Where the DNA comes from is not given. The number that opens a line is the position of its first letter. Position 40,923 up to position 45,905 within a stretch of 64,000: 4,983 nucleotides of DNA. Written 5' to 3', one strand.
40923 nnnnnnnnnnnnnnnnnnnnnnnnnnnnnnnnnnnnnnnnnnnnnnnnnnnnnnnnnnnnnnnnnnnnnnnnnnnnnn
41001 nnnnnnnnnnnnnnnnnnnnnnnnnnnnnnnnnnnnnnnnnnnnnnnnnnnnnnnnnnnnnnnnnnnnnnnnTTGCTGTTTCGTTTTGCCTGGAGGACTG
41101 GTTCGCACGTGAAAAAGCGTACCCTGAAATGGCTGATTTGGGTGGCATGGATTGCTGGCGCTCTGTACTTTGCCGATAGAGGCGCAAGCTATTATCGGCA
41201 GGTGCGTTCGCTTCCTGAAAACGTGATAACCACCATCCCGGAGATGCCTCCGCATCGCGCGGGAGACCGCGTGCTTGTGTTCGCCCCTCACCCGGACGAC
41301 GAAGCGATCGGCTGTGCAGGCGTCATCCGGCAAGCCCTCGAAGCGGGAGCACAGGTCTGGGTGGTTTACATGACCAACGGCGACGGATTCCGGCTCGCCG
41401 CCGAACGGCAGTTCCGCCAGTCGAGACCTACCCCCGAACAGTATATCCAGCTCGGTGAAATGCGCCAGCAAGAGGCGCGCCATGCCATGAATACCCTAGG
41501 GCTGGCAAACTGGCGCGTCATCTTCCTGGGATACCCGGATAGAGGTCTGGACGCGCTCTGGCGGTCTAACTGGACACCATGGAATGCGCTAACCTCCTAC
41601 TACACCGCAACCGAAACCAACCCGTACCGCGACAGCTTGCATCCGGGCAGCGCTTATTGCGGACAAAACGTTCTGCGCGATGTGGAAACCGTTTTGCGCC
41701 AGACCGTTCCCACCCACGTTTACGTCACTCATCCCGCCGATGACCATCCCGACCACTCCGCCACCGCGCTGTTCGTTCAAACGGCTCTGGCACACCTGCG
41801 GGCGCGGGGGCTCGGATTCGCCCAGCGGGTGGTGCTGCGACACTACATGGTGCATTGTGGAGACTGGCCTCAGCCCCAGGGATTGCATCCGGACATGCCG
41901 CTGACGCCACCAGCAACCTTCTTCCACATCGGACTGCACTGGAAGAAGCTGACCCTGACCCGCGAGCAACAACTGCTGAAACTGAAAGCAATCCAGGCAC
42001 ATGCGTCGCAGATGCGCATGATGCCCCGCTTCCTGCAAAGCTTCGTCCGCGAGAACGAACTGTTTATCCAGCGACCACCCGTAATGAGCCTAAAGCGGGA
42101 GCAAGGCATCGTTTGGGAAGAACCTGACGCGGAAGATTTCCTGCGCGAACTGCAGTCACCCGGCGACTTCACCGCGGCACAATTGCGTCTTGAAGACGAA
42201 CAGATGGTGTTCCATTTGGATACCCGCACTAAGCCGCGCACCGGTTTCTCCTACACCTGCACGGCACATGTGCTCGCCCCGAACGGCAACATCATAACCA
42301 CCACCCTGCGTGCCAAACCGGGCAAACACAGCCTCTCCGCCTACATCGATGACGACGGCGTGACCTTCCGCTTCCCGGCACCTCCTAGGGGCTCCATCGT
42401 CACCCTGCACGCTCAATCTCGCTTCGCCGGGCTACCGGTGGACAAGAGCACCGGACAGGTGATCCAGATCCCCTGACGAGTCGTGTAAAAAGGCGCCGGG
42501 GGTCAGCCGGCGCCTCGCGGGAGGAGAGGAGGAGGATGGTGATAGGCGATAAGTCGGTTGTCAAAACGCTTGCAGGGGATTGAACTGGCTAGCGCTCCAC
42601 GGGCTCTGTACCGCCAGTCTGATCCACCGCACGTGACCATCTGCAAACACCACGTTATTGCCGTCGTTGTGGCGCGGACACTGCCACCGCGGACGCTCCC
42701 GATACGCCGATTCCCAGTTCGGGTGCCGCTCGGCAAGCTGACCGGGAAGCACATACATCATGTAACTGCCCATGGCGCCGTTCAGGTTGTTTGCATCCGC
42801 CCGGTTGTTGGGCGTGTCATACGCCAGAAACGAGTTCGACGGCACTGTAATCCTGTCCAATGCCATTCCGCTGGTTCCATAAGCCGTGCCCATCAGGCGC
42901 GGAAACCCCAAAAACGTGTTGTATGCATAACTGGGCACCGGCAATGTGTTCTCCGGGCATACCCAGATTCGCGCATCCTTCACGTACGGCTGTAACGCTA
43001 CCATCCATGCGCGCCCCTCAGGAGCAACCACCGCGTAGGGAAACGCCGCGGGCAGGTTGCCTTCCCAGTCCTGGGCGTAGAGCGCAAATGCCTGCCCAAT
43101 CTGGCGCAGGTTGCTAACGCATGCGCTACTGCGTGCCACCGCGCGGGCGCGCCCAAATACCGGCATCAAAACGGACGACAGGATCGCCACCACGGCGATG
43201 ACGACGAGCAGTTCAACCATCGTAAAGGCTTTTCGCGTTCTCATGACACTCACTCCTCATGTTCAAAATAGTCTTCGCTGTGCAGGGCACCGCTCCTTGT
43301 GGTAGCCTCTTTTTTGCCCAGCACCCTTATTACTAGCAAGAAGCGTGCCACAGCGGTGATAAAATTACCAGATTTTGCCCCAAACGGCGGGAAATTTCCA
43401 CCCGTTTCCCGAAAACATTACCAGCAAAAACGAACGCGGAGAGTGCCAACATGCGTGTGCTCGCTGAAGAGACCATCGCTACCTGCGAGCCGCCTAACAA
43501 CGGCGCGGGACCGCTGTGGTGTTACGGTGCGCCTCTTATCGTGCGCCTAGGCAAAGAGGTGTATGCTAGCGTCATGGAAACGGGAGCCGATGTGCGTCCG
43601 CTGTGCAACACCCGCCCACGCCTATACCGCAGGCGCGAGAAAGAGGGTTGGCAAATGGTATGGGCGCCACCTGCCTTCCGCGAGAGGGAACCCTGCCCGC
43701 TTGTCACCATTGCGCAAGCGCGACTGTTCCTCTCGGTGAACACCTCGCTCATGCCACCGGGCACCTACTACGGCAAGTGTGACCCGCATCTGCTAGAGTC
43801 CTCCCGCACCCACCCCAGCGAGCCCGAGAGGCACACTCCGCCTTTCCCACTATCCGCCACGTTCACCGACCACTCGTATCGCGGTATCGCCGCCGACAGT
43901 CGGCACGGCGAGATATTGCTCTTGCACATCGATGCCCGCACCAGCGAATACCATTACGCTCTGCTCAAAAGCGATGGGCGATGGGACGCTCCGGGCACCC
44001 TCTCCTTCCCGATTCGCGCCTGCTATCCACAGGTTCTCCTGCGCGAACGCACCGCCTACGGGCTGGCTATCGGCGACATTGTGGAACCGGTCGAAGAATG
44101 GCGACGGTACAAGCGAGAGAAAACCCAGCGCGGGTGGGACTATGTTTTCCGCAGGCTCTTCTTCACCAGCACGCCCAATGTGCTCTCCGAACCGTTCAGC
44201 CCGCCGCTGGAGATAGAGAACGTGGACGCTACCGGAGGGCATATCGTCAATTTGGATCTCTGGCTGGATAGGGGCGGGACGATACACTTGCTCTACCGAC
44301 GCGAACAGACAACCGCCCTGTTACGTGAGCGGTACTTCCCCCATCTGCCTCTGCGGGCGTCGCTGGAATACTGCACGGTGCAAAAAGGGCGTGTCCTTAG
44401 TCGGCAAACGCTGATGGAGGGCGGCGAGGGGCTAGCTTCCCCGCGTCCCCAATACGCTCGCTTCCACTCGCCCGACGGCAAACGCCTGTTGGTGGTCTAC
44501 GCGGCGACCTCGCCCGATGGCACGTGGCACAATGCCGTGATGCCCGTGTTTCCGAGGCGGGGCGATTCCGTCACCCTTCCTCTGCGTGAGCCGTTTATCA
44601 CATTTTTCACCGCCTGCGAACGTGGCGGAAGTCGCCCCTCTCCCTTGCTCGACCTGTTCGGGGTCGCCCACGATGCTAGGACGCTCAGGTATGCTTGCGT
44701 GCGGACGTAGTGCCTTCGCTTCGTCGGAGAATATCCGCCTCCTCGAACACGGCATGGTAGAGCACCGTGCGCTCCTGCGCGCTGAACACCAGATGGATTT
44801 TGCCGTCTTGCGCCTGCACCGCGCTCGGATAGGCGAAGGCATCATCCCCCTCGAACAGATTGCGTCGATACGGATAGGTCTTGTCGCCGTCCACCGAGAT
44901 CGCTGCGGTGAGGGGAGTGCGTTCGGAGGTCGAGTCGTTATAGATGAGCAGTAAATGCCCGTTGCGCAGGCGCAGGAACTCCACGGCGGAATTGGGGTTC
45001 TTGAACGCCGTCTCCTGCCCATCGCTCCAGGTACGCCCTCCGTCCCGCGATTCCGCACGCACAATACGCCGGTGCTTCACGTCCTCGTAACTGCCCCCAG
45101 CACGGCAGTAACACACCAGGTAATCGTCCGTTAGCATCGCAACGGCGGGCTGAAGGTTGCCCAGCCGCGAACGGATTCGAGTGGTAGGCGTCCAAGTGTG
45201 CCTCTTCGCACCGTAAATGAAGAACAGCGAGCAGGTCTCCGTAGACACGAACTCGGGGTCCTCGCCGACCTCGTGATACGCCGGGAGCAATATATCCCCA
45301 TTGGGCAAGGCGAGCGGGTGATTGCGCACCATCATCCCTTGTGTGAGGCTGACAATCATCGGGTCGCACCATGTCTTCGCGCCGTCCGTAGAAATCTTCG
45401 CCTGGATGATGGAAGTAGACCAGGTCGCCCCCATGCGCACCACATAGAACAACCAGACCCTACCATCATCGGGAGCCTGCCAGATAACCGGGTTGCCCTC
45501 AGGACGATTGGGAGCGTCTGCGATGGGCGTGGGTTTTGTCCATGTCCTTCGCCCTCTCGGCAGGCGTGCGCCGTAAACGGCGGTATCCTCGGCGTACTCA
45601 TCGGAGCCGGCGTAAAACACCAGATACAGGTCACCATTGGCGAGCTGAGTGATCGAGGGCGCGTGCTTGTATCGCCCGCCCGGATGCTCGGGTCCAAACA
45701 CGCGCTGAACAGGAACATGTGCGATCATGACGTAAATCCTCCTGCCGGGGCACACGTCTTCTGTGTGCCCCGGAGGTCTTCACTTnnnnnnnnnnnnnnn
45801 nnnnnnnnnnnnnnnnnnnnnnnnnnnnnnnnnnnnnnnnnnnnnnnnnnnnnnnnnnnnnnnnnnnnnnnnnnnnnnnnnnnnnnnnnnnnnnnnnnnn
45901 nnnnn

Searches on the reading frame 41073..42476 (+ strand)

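Call 19: search_protein_families(library=pfam, proteins=[window:41073-42476:+], max_evalue=0.001)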
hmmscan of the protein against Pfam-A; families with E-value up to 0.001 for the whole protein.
window:41073-42476:+ (467 aa): 1 family
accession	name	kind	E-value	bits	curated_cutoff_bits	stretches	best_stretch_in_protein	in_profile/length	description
PF02585.22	PIG-L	-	4.4e-29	102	28.2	1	68-238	1-128/129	GlcNAc-PI de-N-acetylase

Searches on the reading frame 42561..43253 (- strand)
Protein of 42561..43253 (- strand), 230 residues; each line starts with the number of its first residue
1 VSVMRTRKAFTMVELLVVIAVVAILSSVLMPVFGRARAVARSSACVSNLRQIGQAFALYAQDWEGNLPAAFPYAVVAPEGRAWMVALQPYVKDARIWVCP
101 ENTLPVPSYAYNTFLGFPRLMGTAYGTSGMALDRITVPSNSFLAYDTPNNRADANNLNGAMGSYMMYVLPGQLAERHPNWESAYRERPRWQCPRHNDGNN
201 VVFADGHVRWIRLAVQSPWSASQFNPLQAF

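Call 20: search_protein_families(library=pfam, proteins=[window:42561-43253:-], max_evalue=0.01)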
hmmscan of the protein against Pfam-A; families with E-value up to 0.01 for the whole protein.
window:42561-43253:- (230 aa): 2 families
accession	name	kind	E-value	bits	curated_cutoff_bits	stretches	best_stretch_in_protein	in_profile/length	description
PF07596.16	SBP_bac_10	-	1.3e-06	29.1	23.3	1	35-97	2-66/268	Protein of unknown function (DUF1559)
PF07963.17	N_methyl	-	4.6e-06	26.4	21.2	1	4-29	1-26/27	Prokaryotic N-terminal methylation motif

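Call 79: search_protein_families(library=ncbifam, proteins=[window:42561-43253:-], max_evalue=0.01)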
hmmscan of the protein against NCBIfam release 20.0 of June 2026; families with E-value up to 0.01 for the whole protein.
window:42561-43253:- (230 aa): 10 families
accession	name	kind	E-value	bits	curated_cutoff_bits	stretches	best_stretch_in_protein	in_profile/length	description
TIGR02532.1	IV_pilin_GFxxxE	domain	6.5e-06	25.8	16.3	1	8-29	2-23/24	prepilin-type N-terminal cleavage/methylation domain-containing protein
TIGR04294.2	pre_pil_HX9DG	domain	1.1e-05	25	19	1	194-212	4-22/22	H-X9-DG-CTERM domain-containing protein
NF007862.0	PRK10574.1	equivalog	3e-05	24.2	138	1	4-34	1-31/145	prepilin peptidase-dependent pilin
TIGR01710.1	typeII_sec_gspG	equivalog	9.9e-05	22.4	88.85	1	9-62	2-55/134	type II secretion system major pseudopilin GspG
NF041775.1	typeIV_PilA_Myxo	equivalog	0.00014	21.9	400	1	8-52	11-55/214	type IV pilin protein PilA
TIGR02599.1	TIGR02599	subfamily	0.0004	19.7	256.5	1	9-57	1-50/361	Verru_Chthon cassette protein C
NF040999.1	pilin_ComGC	equivalog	0.00049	20.2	75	1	8-59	2-53/84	competence type IV pilus major pilin ComGC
NF041013.1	T4P_ComGE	equivalog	0.0017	18.4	49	1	8-34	4-30/83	competence type IV pilus minor pilin ComGE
TIGR02596.1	TIGR02596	subfamily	0.0017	18.4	70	1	10-44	1-35/196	Verru_Chthon cassette protein D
TIGR01708.2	typeII_sec_gspH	equivalog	0.0065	16.5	80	1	10-37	4-31/169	type II secretion system minor pseudopilin GspH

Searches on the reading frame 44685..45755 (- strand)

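Call 38: search_protein_families(library=pfam, proteins=[window:44685-45755:-], max_evalue=0.0001)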
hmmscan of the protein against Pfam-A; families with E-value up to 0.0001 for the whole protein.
window:44685-45755:- (356 aa): 1 family
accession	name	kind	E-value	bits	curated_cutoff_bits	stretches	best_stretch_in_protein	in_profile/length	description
PF13088.12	BNR_2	-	2.9e-57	194.6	31.4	1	41-322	1-277/277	BNR repeat-like domain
